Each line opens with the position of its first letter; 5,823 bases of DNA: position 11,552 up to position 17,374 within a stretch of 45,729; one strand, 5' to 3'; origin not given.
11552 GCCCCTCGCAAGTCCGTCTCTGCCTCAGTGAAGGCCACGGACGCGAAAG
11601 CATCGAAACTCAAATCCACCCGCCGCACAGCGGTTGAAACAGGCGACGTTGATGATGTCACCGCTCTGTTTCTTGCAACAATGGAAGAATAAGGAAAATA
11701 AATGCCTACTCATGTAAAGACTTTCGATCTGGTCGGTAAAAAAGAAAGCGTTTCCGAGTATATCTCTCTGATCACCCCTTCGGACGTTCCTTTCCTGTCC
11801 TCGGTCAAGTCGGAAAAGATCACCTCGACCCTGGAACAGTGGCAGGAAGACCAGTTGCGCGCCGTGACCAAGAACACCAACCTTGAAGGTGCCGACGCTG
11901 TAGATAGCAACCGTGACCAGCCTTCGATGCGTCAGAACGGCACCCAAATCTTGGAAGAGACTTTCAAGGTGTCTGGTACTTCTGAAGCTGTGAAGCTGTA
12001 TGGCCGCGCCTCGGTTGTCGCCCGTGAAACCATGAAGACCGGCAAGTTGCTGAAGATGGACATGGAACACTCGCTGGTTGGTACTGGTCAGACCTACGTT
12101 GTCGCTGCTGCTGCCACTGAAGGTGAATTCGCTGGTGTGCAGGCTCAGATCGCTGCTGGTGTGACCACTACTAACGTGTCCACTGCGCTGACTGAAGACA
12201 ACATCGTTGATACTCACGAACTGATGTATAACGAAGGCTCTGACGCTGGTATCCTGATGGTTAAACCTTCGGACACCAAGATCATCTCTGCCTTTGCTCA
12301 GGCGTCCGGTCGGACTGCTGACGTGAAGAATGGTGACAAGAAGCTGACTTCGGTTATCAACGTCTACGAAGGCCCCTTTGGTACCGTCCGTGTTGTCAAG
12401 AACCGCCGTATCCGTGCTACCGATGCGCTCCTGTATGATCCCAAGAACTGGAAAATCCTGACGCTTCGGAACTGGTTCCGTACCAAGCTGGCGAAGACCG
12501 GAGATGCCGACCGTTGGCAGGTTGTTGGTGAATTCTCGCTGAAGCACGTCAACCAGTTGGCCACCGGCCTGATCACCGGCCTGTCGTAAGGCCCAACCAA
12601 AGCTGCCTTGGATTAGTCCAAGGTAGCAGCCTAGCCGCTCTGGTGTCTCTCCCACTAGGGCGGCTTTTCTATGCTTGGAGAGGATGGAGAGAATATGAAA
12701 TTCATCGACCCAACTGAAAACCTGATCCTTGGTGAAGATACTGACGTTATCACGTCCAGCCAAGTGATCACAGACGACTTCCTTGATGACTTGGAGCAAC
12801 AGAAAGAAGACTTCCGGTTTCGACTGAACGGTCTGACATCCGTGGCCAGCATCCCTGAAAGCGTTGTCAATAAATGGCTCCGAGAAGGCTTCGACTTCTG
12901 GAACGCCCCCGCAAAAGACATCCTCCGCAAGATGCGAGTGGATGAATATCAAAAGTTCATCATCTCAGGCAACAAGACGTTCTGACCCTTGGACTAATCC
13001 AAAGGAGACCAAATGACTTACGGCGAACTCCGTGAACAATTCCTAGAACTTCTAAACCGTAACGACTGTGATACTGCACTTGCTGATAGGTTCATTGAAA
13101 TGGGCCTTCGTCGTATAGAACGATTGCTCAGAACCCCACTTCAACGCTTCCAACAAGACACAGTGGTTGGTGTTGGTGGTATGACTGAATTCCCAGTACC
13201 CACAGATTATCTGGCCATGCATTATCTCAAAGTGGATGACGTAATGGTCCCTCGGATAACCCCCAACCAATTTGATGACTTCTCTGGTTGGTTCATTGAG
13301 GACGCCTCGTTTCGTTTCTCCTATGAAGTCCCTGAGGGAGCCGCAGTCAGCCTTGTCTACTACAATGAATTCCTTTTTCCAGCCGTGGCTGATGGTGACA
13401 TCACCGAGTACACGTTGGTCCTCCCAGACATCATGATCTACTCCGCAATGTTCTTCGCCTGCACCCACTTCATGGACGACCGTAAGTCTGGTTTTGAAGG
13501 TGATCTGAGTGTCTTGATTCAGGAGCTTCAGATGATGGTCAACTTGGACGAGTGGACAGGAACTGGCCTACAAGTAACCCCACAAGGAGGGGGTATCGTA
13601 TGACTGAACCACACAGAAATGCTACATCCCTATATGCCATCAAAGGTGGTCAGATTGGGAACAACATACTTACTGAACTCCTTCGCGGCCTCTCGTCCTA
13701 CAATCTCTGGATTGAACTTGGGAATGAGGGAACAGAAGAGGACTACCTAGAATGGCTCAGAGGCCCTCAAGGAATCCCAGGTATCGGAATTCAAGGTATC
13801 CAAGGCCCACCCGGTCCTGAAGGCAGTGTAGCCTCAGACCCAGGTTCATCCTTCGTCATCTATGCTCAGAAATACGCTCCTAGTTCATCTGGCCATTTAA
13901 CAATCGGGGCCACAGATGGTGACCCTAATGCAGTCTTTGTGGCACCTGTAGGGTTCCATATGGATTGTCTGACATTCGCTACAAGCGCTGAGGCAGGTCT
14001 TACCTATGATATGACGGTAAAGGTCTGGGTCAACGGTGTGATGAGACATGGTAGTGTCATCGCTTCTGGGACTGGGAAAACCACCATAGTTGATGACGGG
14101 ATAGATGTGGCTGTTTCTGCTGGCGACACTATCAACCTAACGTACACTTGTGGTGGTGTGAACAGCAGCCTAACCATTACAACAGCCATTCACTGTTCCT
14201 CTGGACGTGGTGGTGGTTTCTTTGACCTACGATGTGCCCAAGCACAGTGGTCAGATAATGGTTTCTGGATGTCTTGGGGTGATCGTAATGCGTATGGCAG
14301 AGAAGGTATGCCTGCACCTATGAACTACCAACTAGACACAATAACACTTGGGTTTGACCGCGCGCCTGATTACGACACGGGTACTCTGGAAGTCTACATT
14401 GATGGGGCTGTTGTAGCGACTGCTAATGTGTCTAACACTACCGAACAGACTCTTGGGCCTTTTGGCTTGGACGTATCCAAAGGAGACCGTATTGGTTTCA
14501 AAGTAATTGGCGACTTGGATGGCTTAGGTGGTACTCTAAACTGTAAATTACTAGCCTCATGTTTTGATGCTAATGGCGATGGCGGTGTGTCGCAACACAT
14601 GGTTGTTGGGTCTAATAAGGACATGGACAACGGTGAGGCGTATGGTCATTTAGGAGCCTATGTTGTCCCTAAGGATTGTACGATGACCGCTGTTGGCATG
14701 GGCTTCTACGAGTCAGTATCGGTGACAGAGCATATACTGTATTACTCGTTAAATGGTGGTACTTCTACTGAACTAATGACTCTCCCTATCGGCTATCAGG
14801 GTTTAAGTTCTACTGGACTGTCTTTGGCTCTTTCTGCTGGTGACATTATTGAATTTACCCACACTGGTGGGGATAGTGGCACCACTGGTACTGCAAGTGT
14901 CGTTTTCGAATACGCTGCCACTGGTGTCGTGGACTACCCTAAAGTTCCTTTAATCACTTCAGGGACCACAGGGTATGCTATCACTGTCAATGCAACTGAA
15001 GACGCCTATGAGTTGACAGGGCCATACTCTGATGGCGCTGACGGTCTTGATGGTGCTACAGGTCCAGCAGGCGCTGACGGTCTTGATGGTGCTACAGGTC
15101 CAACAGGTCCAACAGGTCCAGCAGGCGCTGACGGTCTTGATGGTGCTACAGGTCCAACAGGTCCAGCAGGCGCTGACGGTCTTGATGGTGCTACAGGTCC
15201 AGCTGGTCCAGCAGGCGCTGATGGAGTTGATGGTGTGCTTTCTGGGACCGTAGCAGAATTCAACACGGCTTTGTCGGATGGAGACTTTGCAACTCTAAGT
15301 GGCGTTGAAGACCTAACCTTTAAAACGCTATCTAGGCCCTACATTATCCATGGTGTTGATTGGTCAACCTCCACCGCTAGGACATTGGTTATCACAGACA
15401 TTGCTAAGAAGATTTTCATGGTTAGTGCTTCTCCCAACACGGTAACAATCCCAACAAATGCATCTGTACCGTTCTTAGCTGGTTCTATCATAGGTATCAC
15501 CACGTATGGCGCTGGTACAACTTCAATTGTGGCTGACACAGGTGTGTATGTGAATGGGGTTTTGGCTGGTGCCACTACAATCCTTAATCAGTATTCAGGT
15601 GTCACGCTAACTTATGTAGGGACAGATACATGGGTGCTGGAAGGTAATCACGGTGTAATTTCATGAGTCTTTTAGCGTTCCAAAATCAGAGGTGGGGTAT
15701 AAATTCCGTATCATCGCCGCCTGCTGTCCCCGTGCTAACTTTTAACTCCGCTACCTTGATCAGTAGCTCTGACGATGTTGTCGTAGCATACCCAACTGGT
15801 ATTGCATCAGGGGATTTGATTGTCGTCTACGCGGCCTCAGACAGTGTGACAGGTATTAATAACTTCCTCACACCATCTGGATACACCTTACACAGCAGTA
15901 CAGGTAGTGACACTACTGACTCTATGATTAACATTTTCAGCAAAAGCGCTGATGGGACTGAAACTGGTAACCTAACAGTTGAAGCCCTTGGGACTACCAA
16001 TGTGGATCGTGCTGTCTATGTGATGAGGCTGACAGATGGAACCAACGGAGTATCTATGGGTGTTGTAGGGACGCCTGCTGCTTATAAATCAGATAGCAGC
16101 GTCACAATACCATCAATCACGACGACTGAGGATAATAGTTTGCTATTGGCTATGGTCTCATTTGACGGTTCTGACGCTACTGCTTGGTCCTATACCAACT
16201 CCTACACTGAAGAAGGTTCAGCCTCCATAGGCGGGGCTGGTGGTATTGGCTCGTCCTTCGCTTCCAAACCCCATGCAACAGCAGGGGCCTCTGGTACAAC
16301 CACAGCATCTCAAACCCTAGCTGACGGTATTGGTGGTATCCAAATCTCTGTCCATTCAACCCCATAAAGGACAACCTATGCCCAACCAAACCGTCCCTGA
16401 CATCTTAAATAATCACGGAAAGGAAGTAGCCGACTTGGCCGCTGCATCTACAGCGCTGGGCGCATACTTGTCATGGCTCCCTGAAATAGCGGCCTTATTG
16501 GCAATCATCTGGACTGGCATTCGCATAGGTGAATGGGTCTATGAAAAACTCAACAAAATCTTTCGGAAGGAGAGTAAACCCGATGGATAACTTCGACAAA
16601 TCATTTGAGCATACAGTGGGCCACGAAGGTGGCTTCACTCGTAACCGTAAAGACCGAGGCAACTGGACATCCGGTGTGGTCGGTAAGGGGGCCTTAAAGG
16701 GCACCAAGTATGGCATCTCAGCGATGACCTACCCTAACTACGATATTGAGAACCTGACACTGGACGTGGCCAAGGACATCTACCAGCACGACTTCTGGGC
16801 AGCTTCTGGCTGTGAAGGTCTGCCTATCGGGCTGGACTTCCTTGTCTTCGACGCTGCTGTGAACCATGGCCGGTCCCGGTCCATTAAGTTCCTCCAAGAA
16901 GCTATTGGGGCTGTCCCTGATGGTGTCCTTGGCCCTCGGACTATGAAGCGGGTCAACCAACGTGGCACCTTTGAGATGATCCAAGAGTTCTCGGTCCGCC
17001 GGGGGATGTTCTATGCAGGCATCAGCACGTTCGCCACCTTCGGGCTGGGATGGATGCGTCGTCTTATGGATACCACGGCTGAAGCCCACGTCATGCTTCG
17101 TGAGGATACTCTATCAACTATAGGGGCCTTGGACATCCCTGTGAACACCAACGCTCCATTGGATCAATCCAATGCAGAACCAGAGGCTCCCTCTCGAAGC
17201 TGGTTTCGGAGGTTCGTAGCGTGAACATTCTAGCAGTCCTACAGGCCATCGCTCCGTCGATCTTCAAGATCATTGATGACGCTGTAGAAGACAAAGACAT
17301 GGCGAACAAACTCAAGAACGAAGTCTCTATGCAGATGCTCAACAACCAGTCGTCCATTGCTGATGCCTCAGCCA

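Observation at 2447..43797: A 28-copy palindromic element TTGGA-N4-TCCAA occupies every intergenic gap longer than ~20 nt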

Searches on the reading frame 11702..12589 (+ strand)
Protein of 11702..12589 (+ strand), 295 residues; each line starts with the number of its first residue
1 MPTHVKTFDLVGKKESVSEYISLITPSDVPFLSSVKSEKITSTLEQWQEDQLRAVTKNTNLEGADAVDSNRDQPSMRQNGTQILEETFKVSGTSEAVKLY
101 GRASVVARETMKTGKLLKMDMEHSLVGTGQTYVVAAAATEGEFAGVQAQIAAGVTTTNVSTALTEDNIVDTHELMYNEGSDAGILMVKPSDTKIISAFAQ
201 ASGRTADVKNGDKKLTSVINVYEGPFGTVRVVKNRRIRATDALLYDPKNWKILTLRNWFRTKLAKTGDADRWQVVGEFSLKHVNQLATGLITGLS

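Call 12: search_protein_families(library=phrogs, proteins=[window:11702-12589:+], max_evalue=0.001)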
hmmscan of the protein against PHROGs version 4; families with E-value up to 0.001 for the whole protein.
window:11702-12589:+ (295 aa): 2 families
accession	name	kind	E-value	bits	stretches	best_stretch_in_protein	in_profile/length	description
phrog_1328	-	head and packaging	3.7e-80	271.7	1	3-294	10-306/583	major head protein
phrog_29786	-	head and packaging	1e-11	45.8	1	175-291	5-123/132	major head protein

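Call 16: find_related_loci(query=window:11702-12589:+, collection=viral_contigs, flank=10000)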
Query window:11702-12589:+ (295 aa) in viral_contigs; peptide patterns used: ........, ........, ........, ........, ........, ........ (x = any residue, [..] = any of these).
5 stretches matched a pattern; 1 encode a relative of the query (tblastn E <= 1e-3); 1 distinct loci.
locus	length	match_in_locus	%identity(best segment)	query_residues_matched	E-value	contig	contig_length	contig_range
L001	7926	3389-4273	77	1-295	1e-159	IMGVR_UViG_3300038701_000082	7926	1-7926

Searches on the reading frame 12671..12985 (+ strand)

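Call 88: search_protein_families(library=phrogs, proteins=[window:12671-12985:+], max_evalue=0.001)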
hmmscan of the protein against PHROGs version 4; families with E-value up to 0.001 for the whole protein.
window:12671-12985:+ (104 aa): 1 family
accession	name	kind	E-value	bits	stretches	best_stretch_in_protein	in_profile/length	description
phrog_3982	-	unknown function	0.00024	22.3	1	23-93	29-102/112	-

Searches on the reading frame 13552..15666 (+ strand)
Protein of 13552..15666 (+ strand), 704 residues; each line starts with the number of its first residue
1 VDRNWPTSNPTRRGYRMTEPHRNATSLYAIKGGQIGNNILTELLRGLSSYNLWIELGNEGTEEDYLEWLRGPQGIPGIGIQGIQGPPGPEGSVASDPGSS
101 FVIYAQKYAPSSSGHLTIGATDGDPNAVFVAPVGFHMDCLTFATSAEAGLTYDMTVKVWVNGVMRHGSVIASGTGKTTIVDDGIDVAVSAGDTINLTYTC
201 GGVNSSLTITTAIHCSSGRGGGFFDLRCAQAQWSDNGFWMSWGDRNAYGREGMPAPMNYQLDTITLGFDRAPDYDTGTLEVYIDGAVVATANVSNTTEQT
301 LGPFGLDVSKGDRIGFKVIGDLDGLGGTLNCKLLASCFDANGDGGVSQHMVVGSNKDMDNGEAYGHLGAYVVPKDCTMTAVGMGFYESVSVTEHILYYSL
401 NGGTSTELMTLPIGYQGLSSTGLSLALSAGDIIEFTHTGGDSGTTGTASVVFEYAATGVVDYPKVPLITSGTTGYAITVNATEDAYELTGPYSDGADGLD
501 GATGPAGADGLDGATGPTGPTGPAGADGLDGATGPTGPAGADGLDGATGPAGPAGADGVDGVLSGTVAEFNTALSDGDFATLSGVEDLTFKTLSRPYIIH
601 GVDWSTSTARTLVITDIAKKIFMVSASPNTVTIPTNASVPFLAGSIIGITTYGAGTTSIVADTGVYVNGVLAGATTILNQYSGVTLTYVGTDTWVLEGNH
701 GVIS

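Call 12: search_protein_families(library=phrogs, proteins=[window:13552-15666:+], max_evalue=0.001)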
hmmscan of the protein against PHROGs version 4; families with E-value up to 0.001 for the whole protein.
window:13552-15666:+ (704 aa): 25 families
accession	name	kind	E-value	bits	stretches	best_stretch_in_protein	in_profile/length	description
phrog_5073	-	tail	6.4e-20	72.6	1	440-562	202-331/519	tail fiber protein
phrog_819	-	tail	2.8e-18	66.5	1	494-604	525-617/1024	tail protein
phrog_8745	-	tail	1.3e-13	50.2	1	494-562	1421-1489/1803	tail fiber protein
phrog_366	-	tail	2.6e-13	51.3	1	483-562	305-385/474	tail fiber protein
phrog_1806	-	tail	3.8e-13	50.4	1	465-566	79-186/276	collagen like minor tail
phrog_6320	-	tail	2e-12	47.7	1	494-561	103-173/745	tail fiber protein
phrog_8780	-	tail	1.9e-11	43.9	1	606-698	662-753/755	minor tail protein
phrog_21978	-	unknown function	7.2e-10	40.1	1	602-700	125-217/220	-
phrog_17587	-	tail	1.1e-09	38.4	1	450-561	306-414/641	tail fiber protein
phrog_33894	-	unknown function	3.3e-09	36.8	2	494-571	422-503/727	-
phrog_30509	-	tail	1e-08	35.6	1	487-687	45-232/254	collagen like minor tail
phrog_18350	-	tail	2.3e-08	35.1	1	470-566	126-212/253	tail fiber protein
phrog_26246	-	tail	4.6e-08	33.6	1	494-562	136-204/329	tail protein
phrog_38766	-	head and packaging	1.3e-07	31.6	1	494-562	96-164/478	virion structural protein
phrog_13286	-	tail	5.7e-07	29.3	1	46-98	70-122/662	tail protein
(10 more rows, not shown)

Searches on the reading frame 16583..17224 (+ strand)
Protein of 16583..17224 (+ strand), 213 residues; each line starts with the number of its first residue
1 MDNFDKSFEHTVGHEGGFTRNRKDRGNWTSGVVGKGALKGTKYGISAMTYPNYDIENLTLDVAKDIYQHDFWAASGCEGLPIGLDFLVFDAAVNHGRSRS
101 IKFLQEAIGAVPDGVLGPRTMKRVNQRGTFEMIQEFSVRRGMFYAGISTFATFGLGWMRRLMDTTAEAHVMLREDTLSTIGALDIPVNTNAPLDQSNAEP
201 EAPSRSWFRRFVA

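Call 88: search_protein_families(library=phrogs, proteins=[window:16583-17224:+], max_evalue=0.001)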
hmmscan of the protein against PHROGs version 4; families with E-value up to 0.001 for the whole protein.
window:16583-17224:+ (213 aa): 2 families
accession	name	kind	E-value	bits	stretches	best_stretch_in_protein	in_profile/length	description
phrog_315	-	lysis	1.5e-44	153.6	1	2-182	333-505/677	endolysin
phrog_12853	-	unknown function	3.5e-17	64.1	1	3-122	2-127/131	-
